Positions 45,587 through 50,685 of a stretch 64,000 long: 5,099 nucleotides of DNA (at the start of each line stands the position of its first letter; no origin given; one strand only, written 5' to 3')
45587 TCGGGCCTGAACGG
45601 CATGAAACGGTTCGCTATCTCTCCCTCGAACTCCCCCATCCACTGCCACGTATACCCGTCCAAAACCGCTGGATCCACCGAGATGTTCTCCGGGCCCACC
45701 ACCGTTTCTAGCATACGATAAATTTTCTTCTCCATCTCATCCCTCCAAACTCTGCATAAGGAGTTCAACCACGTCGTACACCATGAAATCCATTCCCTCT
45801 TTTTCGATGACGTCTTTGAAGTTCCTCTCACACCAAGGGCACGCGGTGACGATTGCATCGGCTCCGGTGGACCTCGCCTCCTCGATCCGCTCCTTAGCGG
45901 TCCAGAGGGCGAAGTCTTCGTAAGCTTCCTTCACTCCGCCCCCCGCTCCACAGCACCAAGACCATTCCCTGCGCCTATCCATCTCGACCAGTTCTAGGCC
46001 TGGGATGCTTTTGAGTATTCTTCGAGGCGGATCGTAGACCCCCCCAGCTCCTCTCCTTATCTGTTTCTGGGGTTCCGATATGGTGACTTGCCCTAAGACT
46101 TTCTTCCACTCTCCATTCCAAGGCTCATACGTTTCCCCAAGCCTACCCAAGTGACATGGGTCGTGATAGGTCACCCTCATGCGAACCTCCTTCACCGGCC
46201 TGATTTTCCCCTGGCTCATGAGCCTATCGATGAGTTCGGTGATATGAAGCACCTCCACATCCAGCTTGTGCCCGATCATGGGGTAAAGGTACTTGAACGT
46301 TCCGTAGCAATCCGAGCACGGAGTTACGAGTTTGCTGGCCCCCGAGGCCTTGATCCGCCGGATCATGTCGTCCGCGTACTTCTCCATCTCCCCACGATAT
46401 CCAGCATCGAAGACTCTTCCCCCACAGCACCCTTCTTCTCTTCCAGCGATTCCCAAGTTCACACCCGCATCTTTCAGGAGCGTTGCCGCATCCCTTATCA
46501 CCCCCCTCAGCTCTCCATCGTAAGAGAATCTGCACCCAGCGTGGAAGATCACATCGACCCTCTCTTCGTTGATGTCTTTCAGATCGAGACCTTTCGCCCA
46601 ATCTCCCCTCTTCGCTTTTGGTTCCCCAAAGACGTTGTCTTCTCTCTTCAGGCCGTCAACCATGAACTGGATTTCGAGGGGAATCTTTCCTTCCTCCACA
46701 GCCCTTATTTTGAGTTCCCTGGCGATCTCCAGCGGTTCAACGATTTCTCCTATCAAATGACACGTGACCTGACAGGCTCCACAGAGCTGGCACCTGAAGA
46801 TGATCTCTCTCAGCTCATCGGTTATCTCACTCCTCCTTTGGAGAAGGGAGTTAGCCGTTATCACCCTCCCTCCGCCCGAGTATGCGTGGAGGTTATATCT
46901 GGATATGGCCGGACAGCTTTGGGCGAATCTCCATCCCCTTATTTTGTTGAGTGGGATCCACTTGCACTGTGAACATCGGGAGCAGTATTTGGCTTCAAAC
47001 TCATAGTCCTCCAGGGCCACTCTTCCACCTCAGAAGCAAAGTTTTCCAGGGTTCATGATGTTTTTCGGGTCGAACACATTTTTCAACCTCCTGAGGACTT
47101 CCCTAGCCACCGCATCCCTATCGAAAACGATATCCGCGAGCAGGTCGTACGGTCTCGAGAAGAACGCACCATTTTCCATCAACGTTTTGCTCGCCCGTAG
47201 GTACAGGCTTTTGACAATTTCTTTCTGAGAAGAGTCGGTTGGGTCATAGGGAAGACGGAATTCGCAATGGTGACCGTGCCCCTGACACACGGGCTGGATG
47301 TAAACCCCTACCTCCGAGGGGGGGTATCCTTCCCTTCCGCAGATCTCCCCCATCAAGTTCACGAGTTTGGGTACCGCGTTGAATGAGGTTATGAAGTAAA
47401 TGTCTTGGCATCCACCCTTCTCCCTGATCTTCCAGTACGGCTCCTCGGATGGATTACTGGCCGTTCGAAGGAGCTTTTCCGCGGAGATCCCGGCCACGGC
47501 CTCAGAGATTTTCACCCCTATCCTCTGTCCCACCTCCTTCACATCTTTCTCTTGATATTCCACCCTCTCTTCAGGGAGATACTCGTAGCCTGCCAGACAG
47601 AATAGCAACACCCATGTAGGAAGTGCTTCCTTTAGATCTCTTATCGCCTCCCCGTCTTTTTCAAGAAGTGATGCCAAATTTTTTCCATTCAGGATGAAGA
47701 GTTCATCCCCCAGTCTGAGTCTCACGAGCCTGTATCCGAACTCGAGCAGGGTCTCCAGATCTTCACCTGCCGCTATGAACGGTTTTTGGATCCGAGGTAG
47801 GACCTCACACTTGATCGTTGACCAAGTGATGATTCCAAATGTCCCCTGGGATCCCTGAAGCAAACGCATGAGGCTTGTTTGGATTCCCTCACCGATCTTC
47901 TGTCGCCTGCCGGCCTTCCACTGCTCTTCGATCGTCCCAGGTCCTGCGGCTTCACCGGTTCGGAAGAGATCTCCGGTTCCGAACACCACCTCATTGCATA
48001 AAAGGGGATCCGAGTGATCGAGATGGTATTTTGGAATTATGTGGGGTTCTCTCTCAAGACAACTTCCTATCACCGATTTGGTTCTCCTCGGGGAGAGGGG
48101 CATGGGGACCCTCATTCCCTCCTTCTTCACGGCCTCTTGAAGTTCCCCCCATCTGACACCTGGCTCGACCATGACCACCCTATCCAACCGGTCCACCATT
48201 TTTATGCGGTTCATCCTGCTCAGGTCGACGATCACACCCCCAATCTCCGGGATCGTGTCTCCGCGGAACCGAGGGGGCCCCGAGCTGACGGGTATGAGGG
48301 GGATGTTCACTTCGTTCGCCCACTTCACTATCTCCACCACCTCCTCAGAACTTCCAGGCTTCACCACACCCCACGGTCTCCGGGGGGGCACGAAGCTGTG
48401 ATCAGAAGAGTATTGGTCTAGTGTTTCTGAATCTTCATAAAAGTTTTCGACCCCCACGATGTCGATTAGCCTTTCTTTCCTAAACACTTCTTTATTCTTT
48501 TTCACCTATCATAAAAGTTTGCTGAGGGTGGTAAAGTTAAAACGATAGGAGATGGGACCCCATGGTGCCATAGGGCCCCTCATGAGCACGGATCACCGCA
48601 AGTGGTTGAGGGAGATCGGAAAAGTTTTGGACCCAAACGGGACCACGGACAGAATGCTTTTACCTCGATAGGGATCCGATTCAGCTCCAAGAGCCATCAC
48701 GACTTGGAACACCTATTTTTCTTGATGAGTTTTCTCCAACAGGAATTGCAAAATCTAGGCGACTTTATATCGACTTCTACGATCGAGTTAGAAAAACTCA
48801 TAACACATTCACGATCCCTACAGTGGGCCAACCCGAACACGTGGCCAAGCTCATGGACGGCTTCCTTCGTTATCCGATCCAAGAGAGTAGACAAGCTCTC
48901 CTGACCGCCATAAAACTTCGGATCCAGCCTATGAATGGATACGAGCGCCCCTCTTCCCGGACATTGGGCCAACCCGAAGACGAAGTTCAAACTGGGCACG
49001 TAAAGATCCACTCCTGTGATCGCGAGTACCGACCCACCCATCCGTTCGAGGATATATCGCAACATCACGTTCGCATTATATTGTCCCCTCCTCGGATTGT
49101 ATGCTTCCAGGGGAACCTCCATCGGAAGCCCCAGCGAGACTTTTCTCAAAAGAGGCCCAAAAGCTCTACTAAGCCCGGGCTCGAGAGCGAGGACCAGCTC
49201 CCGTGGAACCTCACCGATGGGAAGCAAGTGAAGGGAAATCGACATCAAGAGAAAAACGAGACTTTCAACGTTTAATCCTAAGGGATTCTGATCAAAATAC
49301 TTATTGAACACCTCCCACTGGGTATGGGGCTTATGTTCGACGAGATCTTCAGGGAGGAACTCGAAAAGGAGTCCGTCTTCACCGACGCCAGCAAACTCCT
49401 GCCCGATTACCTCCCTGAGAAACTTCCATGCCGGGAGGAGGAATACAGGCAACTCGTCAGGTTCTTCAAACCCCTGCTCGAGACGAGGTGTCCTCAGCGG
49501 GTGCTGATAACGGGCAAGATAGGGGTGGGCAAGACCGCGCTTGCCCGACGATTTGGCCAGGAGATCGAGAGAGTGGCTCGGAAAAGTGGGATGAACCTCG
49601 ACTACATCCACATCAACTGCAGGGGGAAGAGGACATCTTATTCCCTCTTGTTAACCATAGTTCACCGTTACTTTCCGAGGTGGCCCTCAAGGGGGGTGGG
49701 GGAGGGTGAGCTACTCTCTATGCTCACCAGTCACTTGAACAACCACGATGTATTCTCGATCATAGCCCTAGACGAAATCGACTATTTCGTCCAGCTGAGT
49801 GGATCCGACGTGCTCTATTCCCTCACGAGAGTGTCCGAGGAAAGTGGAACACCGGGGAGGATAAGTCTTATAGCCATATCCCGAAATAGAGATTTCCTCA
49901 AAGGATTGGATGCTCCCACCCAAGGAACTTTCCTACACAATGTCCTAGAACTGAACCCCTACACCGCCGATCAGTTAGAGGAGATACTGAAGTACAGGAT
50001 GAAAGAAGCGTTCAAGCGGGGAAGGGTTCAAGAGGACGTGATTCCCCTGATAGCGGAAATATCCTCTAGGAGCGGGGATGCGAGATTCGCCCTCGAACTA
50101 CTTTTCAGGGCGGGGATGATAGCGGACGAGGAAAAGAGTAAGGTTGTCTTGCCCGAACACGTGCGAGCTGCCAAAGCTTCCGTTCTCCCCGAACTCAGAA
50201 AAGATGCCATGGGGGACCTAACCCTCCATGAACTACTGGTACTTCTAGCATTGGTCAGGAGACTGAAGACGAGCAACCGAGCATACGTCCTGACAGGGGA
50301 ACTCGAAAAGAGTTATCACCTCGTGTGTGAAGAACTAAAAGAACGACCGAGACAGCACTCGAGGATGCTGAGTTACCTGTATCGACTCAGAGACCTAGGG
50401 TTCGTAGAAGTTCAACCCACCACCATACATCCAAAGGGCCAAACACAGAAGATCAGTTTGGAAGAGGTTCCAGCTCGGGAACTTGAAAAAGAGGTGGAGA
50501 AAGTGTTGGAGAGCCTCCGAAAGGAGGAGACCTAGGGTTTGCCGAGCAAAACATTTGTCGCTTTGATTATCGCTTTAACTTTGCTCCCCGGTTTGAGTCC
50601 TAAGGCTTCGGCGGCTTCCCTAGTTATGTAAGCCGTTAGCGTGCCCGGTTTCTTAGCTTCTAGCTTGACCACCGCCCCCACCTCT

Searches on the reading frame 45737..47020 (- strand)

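Call 27: search_protein_families(library=pfam, proteins=[window:45737-47020:-], max_evalue=0.001)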
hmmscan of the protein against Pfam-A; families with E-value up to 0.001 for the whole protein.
window:45737-47020:- (427 aa): 2 families
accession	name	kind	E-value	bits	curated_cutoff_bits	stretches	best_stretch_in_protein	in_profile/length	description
PF02754.22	CCG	-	4.8e-33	113.6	20.6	2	329-401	14-84/85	Cysteine-rich domain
PF13183.11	Fer4_8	-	1.7e-07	32.1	27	1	9-88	1-65/68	4Fe-4S dicluster domain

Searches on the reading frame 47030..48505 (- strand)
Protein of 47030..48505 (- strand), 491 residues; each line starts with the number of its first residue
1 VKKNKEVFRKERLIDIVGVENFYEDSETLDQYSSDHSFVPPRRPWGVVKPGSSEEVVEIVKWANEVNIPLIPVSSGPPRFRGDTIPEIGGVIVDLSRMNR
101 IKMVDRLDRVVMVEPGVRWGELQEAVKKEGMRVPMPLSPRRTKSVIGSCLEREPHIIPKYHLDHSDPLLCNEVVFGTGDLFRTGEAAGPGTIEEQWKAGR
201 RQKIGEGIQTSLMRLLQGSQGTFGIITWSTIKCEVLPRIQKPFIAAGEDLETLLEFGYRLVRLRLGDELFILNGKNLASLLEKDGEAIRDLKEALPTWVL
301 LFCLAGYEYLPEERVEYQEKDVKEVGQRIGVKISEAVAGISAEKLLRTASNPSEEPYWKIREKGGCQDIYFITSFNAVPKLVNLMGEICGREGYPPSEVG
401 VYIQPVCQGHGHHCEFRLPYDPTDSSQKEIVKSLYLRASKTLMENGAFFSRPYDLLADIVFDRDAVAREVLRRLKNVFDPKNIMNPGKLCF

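Call 27: search_protein_families(library=pfam, proteins=[window:47030-48505:-], max_evalue=0.001)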
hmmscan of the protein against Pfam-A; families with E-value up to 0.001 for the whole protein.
window:47030-48505:- (491 aa): 2 families
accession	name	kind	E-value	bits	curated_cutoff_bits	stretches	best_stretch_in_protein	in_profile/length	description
PF01565.28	FAD_binding_4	-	7.7e-21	74.7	26.4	1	46-149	3-104/139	FAD binding domain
PF02913.24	FAD-oxidase_C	-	2.4e-07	31.2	21.2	1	464-489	223-248/248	FAD linked oxidases, C-terminal domain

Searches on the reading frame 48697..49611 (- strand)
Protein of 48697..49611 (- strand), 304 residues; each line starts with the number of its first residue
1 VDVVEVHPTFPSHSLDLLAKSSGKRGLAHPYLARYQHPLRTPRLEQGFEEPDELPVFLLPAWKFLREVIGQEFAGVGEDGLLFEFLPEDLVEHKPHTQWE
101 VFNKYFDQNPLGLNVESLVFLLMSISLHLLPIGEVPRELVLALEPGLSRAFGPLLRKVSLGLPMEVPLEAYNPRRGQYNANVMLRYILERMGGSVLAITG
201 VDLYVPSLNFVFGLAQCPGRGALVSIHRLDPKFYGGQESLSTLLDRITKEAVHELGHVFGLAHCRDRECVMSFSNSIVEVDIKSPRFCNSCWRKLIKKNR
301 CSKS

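Call 27: search_protein_families(library=pfam, proteins=[window:48697-49611:-], max_evalue=0.001)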
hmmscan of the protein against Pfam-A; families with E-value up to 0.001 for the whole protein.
window:48697-49611:- (304 aa): 2 families
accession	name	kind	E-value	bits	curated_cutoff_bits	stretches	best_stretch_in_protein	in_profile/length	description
PF07998.17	Peptidase_M54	-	7.1e-30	104.9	24.4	1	191-295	93-192/194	Peptidase family M54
PF00413.30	Peptidase_M10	-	0.00024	21.5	24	1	250-273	111-134/159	Matrixin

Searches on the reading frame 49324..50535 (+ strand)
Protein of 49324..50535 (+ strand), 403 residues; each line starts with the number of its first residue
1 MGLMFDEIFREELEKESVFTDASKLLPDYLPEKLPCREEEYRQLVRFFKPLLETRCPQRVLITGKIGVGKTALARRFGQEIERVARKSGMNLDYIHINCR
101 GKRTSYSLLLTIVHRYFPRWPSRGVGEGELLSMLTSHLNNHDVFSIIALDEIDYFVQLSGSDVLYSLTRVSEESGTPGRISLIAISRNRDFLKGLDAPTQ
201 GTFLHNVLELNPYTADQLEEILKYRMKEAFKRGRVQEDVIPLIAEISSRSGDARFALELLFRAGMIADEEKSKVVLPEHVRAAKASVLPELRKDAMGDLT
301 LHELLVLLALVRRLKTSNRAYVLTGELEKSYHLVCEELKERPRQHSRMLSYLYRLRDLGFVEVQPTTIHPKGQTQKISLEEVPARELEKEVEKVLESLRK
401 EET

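Call 27: search_protein_families(library=pfam, proteins=[window:49324-50535:+], max_evalue=0.001)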
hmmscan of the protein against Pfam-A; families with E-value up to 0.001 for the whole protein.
window:49324-50535:+ (403 aa): 7 families
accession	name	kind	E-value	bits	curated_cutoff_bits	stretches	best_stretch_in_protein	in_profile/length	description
PF22703.2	Cdc6_lid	-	6.6e-23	80.8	27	1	220-284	2-67/68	Cdc6 AAA+ ATPase-type lid domain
PF09079.17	Cdc6_C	-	1.7e-16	60.4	25.1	1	294-381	1-88/96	CDC6, C terminal winged helix domain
PF13401.12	AAA_22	-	1.5e-10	42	27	1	60-183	8-121/130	AAA domain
PF13191.12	AAA_16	-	3.6e-09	37.8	32.6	1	33-84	1-51/167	AAA ATPase domain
PF00004.35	AAA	-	1.1e-05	26.3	21.2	1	60-186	1-108/131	ATPase family associated with various cellular activities (AAA)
PF13238.12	AAA_18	-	0.00033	21.5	29.4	1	60-97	1-44/128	AAA domain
PF22606.2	Cdc6-ORC-like_ATPase_lid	-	0.00092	19.5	27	0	213-260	1-49/60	Cdc6/ORC-like, ATPase lid domain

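Call 55: list_cluster_members(proteins=[P0001, window:49324-50535:+, window:11721-13490:+, window:7891-9339:+])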
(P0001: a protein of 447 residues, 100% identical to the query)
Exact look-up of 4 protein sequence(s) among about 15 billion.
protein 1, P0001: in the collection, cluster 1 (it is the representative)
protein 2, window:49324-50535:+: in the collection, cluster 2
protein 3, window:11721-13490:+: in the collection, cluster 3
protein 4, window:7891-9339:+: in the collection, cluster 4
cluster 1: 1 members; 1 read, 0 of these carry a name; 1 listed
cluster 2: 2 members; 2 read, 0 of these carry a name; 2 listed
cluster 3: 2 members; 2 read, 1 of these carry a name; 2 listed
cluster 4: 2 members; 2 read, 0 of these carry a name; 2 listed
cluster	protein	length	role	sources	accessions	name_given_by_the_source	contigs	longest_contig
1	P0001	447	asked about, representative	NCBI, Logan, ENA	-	-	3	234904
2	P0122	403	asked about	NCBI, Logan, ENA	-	-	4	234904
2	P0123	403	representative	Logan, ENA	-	-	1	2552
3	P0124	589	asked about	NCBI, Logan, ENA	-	-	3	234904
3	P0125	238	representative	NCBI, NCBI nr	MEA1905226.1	MAG: nucleoside recognition domain-containing protein, partial [Candidatus Hadarchaeota ... | nucleoside recognition domain-containing protein [Candidatus Hadarchaeota archaeon]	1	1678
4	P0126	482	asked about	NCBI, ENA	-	-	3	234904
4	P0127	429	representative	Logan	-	-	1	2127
